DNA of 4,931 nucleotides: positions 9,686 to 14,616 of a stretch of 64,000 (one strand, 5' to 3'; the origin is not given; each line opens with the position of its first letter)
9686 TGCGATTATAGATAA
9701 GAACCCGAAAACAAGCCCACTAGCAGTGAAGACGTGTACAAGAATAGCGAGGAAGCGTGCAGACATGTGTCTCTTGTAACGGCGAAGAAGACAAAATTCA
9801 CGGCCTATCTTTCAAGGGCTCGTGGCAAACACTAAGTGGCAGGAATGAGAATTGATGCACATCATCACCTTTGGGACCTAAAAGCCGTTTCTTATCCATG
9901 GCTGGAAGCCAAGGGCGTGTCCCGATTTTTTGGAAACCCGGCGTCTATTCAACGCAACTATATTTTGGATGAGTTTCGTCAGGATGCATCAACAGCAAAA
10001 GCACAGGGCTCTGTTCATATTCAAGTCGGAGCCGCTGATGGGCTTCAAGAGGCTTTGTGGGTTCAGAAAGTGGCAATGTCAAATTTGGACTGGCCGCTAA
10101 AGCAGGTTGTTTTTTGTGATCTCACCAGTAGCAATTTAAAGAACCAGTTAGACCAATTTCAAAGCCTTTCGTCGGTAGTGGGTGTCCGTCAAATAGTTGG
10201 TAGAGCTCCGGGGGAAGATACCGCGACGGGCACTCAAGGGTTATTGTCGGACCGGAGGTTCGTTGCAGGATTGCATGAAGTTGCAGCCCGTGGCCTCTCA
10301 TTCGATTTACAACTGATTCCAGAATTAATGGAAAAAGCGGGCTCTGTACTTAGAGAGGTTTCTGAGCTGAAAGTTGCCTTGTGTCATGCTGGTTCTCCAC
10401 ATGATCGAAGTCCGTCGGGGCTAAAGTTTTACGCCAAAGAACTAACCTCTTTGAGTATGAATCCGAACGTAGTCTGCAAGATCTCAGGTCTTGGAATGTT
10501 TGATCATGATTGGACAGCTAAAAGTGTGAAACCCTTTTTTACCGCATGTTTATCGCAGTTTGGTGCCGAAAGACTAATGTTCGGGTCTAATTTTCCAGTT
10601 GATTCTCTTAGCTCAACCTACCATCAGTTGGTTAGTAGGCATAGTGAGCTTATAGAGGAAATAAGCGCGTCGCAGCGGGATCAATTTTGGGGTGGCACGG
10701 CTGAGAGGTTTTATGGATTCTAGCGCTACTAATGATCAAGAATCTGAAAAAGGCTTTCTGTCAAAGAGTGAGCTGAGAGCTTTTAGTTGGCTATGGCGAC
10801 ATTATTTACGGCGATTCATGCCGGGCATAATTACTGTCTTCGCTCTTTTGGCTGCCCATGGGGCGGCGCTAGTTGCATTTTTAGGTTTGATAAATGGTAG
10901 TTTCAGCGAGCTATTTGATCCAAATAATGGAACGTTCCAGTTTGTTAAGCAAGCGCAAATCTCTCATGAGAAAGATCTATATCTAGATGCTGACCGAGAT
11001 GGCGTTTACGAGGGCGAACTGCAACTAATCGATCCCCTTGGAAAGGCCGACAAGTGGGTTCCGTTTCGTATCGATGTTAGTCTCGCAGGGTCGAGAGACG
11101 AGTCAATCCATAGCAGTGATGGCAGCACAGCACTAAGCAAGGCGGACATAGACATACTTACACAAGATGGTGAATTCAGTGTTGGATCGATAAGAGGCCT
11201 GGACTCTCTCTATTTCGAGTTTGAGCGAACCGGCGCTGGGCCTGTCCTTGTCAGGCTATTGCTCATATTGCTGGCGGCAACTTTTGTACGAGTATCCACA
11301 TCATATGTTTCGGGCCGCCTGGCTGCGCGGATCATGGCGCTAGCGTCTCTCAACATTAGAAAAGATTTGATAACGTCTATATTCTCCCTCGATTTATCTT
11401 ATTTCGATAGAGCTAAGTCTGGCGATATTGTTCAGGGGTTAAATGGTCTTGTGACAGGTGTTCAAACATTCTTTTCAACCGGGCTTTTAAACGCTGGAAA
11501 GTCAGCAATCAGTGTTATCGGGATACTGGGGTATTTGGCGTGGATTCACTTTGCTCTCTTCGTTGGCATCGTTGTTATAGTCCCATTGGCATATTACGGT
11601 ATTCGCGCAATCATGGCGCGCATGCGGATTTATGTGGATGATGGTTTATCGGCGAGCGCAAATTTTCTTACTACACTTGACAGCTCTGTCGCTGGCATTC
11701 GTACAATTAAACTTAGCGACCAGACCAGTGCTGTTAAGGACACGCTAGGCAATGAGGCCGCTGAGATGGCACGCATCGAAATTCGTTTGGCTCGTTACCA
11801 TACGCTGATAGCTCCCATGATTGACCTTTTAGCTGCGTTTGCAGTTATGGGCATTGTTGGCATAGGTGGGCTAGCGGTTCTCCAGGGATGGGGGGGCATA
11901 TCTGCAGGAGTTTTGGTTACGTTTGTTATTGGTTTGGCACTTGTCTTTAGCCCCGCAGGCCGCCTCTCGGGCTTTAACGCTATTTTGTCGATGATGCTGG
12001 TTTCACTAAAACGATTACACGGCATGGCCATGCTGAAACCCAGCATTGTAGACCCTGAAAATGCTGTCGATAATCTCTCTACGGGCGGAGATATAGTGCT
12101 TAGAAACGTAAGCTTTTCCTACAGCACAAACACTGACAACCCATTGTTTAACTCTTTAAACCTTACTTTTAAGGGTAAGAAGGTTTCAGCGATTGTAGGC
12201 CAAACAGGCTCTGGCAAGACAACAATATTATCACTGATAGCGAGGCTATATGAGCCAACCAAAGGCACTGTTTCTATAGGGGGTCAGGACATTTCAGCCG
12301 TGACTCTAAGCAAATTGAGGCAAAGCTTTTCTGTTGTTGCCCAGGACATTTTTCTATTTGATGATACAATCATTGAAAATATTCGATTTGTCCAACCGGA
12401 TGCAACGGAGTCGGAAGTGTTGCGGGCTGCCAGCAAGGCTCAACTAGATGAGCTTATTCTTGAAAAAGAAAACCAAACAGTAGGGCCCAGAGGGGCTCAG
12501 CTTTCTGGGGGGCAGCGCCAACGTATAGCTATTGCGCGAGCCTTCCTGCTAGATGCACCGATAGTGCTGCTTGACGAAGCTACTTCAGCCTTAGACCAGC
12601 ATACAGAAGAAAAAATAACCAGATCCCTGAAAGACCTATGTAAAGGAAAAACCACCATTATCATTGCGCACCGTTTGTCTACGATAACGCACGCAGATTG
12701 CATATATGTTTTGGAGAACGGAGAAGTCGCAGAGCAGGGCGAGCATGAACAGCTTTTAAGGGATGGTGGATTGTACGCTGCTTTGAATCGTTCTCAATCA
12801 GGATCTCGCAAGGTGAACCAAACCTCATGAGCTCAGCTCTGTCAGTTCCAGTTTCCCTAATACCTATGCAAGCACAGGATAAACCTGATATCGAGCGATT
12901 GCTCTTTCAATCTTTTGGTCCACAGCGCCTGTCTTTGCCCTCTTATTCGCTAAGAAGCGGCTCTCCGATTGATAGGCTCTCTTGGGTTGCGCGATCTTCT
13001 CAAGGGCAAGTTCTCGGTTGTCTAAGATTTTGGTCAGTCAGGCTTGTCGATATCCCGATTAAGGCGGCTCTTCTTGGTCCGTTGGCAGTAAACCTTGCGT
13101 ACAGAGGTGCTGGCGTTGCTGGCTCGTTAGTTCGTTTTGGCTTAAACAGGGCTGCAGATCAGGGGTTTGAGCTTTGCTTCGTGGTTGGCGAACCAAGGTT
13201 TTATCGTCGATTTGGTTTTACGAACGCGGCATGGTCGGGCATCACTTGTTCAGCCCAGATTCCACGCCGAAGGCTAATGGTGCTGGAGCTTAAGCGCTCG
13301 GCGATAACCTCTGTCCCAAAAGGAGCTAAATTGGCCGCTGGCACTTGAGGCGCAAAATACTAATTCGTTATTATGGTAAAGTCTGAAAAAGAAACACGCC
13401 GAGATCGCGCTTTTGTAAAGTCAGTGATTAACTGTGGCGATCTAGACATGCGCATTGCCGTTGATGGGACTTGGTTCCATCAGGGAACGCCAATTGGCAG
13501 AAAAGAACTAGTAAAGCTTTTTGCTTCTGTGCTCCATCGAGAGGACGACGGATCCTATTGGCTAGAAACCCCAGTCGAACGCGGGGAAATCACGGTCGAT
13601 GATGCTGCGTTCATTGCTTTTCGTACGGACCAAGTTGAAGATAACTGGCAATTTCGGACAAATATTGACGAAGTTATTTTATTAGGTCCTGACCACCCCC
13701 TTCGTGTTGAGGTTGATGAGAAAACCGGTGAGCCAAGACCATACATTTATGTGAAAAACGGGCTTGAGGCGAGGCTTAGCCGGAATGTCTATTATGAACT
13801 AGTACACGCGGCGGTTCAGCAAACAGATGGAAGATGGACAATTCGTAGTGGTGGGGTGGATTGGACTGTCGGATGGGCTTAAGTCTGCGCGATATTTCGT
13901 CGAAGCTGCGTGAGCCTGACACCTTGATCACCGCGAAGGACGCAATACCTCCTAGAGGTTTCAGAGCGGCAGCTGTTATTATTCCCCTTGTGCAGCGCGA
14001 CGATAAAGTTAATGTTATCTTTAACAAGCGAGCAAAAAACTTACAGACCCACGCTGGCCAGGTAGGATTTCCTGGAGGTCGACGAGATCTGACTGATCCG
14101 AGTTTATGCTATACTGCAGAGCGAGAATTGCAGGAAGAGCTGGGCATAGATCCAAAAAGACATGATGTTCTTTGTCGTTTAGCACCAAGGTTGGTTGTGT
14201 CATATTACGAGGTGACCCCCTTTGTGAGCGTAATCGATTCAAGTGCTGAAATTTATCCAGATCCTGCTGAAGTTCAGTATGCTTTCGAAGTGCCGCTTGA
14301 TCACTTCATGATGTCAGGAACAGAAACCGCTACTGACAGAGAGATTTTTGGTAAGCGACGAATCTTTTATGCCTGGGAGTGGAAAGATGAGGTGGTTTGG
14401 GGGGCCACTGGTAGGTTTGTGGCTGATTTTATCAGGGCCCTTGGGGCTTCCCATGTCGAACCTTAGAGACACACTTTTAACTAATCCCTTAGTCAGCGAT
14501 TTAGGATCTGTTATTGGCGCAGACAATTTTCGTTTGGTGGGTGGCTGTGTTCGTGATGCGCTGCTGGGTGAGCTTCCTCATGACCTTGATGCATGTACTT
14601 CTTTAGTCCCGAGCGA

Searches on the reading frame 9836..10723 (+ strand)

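Call 42: search_protein_families(library=pfam, proteins=[window:9836-10723:+], max_evalue=0.00001)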
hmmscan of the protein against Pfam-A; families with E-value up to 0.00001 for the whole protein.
window:9836-10723:+ (295 aa): 1 family
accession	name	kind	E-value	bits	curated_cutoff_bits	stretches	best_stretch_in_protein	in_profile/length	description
PF04909.20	Amidohydro_2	-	1.8e-29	103.8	26.4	1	6-295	1-289/289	Amidohydrolase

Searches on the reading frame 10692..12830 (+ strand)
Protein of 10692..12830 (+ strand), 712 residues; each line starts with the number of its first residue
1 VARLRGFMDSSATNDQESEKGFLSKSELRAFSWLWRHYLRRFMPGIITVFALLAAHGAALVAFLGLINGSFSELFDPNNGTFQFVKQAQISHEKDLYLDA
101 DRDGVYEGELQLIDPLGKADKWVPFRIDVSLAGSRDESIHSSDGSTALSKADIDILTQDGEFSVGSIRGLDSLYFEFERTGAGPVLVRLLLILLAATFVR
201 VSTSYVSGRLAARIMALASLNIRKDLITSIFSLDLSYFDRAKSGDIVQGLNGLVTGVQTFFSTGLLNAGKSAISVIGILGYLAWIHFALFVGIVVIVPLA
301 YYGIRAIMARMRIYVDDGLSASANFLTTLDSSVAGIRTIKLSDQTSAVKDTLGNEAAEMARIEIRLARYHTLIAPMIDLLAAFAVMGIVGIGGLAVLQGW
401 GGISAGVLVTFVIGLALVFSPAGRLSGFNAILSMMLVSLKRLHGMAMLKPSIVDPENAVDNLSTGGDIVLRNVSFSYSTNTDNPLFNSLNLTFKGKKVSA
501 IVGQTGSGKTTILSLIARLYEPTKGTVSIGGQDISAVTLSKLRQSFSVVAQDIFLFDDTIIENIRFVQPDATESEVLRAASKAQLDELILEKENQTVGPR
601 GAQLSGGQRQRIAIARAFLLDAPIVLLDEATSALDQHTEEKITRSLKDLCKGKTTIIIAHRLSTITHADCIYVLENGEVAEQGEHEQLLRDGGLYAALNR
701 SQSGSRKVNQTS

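Call 42: search_protein_families(library=pfam, proteins=[window:10692-12830:+], max_evalue=0.00001)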
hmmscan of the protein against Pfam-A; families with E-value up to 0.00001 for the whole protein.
window:10692-12830:+ (712 aa): 3 families
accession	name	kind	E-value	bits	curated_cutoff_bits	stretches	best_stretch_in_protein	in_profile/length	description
PF00005.33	ABC_tran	-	2.9e-31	109.4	25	1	487-632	2-137/137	ABC transporter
PF00664.28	ABC_membrane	-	1.2e-20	74.8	28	1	186-421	40-273/274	ABC transporter transmembrane region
PF02463.25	SMC_N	-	9e-10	38.8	40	1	496-673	24-210/220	RecF/RecN/SMC N terminal domain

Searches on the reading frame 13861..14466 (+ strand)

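Call 42: search_protein_families(library=pfam, proteins=[window:13861-14466:+], max_evalue=0.00001)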
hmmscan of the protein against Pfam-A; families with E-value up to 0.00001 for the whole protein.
window:13861-14466:+ (201 aa): 1 family
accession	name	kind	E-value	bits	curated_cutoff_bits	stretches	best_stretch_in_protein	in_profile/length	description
PF00293.34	NUDIX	-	8.8e-09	35.9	21.1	1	35-114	3-76/134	NUDIX domain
